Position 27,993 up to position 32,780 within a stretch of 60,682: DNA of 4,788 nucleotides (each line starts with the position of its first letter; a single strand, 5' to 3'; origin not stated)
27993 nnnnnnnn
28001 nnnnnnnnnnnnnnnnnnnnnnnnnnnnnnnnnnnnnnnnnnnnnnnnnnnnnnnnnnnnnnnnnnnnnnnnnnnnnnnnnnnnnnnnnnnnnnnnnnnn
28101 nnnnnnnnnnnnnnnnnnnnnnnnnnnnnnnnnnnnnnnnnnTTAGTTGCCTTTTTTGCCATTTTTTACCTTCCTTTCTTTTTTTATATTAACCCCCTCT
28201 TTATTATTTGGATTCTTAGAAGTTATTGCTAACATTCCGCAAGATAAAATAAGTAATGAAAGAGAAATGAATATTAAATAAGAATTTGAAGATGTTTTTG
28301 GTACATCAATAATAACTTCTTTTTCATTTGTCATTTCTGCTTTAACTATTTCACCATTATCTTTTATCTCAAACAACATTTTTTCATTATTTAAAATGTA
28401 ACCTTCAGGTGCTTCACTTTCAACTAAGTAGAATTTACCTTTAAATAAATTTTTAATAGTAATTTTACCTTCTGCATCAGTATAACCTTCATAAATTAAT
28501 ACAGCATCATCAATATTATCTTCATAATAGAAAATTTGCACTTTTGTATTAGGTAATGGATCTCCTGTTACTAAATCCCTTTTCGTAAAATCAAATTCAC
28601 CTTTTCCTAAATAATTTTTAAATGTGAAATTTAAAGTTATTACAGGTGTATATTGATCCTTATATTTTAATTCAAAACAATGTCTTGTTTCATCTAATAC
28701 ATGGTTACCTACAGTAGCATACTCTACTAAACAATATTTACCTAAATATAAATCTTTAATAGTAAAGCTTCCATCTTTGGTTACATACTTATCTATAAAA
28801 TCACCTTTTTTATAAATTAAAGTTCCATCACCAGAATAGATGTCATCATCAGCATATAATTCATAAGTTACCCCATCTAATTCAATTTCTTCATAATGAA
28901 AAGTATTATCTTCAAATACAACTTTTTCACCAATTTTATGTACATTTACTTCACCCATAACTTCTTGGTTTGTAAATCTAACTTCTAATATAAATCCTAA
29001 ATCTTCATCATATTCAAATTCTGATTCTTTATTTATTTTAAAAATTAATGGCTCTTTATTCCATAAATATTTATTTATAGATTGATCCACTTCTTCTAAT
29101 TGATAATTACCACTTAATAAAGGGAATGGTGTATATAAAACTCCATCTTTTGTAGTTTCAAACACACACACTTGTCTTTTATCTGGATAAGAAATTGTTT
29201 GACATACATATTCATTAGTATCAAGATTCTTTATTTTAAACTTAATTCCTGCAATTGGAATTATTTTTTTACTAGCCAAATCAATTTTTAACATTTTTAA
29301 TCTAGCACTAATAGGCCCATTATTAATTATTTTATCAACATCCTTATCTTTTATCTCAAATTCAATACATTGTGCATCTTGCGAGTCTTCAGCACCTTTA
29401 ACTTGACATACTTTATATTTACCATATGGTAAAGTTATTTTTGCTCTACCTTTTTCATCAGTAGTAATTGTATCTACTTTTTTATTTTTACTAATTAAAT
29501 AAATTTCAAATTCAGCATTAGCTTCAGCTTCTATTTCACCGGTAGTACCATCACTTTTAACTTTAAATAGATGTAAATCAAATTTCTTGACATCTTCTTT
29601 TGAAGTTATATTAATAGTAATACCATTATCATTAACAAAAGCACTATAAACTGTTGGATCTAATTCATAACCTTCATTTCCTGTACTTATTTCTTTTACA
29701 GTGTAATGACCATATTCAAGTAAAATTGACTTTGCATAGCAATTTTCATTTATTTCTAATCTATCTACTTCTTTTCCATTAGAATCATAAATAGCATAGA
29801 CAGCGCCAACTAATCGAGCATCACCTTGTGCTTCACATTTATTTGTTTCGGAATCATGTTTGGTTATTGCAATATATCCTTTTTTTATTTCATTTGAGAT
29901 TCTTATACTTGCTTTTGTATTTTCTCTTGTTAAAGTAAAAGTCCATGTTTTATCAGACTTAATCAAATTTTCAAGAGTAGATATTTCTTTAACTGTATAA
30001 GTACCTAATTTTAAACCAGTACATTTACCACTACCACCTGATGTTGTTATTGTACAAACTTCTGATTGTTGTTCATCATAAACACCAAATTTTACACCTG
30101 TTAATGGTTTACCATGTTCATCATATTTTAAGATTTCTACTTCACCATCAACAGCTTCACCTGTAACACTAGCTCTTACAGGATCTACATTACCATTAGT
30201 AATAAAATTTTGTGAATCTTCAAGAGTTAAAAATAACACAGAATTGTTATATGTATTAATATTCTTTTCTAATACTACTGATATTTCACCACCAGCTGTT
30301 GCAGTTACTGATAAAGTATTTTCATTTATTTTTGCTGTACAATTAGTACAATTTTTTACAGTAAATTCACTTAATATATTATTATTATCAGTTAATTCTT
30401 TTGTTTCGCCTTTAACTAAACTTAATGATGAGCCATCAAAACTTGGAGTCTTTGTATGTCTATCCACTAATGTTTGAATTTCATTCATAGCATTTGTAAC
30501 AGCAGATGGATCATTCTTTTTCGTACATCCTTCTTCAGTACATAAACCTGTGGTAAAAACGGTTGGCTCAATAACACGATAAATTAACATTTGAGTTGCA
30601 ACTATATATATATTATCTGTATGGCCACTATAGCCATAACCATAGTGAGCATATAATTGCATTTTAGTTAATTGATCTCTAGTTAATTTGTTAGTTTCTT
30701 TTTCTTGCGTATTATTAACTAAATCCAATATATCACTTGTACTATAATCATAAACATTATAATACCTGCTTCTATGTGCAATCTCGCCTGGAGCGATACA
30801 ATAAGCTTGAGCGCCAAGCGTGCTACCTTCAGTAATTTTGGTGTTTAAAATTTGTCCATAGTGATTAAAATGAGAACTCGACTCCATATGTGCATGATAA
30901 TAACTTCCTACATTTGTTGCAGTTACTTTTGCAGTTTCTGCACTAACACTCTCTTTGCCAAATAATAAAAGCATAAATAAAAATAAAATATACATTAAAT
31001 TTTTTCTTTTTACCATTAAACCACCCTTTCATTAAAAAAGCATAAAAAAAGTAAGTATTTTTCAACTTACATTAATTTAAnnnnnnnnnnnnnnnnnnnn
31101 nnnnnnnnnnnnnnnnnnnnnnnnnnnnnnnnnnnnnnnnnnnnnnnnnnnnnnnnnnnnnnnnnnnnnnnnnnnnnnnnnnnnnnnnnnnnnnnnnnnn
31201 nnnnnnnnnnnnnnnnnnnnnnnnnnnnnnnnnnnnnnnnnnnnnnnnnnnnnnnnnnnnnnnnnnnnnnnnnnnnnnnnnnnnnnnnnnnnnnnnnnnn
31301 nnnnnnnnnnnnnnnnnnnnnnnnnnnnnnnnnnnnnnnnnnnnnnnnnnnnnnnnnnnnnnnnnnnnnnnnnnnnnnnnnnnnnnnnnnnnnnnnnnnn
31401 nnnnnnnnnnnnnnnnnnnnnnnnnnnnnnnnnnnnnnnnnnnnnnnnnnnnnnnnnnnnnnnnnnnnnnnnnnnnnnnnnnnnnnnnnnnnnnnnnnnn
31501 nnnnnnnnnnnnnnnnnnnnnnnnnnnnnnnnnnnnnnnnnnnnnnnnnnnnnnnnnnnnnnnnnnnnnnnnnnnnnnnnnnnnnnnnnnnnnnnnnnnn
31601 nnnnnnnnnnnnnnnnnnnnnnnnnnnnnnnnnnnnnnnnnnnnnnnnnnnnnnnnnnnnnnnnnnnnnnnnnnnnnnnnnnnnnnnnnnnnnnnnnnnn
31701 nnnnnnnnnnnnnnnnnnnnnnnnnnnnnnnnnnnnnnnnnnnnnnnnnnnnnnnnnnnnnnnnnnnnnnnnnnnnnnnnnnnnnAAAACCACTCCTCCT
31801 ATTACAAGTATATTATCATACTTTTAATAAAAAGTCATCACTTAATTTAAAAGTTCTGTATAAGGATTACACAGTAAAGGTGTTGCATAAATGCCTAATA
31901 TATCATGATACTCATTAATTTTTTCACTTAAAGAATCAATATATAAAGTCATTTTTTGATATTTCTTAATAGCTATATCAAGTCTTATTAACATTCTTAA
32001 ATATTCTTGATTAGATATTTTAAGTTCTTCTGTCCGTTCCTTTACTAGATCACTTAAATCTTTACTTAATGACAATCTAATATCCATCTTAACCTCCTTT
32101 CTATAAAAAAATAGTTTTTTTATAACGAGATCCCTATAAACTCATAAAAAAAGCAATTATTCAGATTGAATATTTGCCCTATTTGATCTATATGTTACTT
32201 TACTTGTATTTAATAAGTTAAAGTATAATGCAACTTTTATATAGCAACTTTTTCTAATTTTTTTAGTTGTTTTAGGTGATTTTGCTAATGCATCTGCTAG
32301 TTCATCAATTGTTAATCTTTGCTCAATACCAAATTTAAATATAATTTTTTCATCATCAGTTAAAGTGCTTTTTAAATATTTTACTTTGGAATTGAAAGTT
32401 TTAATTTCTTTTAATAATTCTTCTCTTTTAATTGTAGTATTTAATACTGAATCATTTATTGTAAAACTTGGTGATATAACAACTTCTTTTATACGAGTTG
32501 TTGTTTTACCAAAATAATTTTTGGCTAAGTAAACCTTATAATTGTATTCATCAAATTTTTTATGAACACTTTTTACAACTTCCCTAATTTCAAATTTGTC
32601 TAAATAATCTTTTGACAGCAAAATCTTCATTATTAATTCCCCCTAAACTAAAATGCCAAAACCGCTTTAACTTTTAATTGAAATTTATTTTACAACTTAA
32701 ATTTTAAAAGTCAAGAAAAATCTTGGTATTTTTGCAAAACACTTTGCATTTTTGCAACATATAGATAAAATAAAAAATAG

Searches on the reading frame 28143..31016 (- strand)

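Call 25: search_protein_families(library=pfam, proteins=[window:28143-31016:-], max_evalue=0.001)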
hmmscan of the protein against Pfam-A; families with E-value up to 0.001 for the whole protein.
window:28143-31016:- (957 aa): 6 families
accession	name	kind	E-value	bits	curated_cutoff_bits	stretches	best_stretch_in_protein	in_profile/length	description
PF17802.7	SpaA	-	1.5e-63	211.4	23.1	6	807-899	2-91/91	Prealbumin-like fold domain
PF13620.12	CarboxypepD_reg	-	1e-06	29.5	32.3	0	510-536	25-52/82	Carboxypeptidase regulatory-like domain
PF11974.14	bMG3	-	1.6e-05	25.2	34.9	0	804-857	11-59/103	Bacterial alpha-2-macroglobulin MG3 domain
PF17210.9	SdrD_B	-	6.5e-05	23.5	29.7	0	299-344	18-64/112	SdrD B-like domain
PF10670.15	DUF4198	-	0.00022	21.9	34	0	814-862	153-201/209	Domain of unknown function (DUF4198)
PF08341.16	TED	-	0.00044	21.1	22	0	71-180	2-96/102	Thioester domain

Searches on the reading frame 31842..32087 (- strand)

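Call 4: search_protein_families(library=pfam, proteins=[window:31842-32087:-], max_evalue=0.1)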
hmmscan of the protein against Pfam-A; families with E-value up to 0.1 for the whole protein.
window:31842-32087:- (81 aa): 2 families
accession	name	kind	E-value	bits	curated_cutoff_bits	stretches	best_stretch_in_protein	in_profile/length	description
PF14649.11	Spatacsin_C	-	0.0066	16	25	1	13-56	52-93/296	Spatacsin C-terminus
PF21779.2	DUF6874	-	0.013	16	27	1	12-67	6-64/84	Family of unknown function (DUF6874)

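Call 84: search_protein_families(library=phrogs, proteins=[window:31842-32087:-], max_evalue=0.01)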
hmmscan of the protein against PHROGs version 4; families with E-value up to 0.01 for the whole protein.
window:31842-32087:- (81 aa): 0 families

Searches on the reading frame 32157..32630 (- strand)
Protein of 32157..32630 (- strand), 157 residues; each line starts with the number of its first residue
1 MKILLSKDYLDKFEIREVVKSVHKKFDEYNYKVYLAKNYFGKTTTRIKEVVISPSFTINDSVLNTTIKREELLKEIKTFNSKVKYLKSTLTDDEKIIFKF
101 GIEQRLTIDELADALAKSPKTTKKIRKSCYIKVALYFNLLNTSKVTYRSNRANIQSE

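Call 4: search_protein_families(library=pfam, proteins=[window:32157-32630:-], max_evalue=0.1)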
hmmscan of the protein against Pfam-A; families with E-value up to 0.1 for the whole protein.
window:32157-32630:- (157 aa): 2 families
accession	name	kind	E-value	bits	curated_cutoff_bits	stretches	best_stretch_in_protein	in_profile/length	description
PF10865.14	DUF2703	-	0.034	14.7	23.6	1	14-67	24-76/120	Domain of unknown function (DUF2703)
PF16146.10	DUF4854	-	0.059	14.2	28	0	67-125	5-66/102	Domain of unknown function (DUF4854)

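Call 5: search_protein_families(library=padloc, proteins=[window:32157-32630:-], max_evalue=0.1)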
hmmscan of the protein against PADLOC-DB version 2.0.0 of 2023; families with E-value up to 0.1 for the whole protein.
window:32157-32630:- (157 aa): 1 family
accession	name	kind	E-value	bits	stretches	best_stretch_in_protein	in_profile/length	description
PDLC01851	CARF3--CARF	-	0.00035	18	1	67-141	187-260/279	-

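Call 6: search_protein_families(library=ncbifam, proteins=[window:32157-32630:-], max_evalue=0.1)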
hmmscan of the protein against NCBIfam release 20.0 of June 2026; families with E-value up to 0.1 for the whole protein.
window:32157-32630:- (157 aa): 1 family
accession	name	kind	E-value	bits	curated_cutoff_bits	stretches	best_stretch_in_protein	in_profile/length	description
TIGR02937.1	sigma70-ECF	superfamily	0.00082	19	42.9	1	32-133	56-161/165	sigma-70 family RNA polymerase sigma factor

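Call 65: search_protein_families(library=ncbifam, alignment_id=A4, max_evalue=0.1)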
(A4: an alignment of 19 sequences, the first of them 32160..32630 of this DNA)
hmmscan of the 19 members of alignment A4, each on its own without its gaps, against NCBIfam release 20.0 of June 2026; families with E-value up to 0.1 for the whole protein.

A. member 1, window:32160-32630:- (157 aa): 1 family
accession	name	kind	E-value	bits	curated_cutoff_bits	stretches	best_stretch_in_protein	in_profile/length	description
TIGR02937.1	sigma70-ECF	superfamily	0.00082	19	42.9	1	32-133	56-161/165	sigma-70 family RNA polymerase sigma factor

B. families by the number of members that match (of 19 scanned): 15 families
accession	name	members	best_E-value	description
TIGR01637.1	phage_arpU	10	7e-07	ArpU family phage packaging/lysis transcriptional regulator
TIGR02937.1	sigma70-ECF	7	0.00029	sigma-70 family RNA polymerase sigma factor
TIGR02985.1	Sig70_bacteroi1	2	0.00062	RNA polymerase sigma-70 factor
TIGR02980.1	SigBFG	2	0.0076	SigB/SigF/SigG family RNA polymerase sigma factor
NF011151.0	PRK14560.1-2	1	0.0024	putative RNA-binding protein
NF049869.1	SigS_reg_SroA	1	0.005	sigS mRNA-stabilizing protein SroA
NF002647.0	PRK02318.1-3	1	0.015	mannitol-1-phosphate 5-dehydrogenase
NF008468.0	PRK11360.1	1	0.027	two-component system sensor histidine kinase AtoS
NF008937.0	PRK12292.1-4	1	0.032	ATP phosphoribosyltransferase regulatory subunit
NF007561.1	PRK10188.1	1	0.037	quorum-sensing transcriptional regulator SdiA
NF005129.0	PRK06568.1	1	0.038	F0F1 ATP synthase subunit B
NF002342.0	PRK01305.1-3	1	0.04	arginyltransferase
NF041499.3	MobP3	1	0.042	MobP3 family relaxase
TIGR03982.2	TIGR03982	1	0.043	TIGR03982 family His-Xaa-Ser system protein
NF008935.0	PRK12292.1-1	1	0.078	ATP phosphoribosyltransferase regulatory subunit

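Call 84: search_protein_families(library=phrogs, proteins=[window:32157-32630:-], max_evalue=0.01)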
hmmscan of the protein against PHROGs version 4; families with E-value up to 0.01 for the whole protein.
window:32157-32630:- (157 aa): 3 families
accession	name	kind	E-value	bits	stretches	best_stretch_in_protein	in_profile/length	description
phrog_24388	-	unknown function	2e-05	23.9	1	68-147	313-392/674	-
phrog_36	-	transcription regulation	0.00022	21.9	1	62-137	105-187/220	transcriptional regulator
phrog_1190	-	transcription regulation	0.00039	21.2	1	64-138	88-160/167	RNA polymerase sigma factor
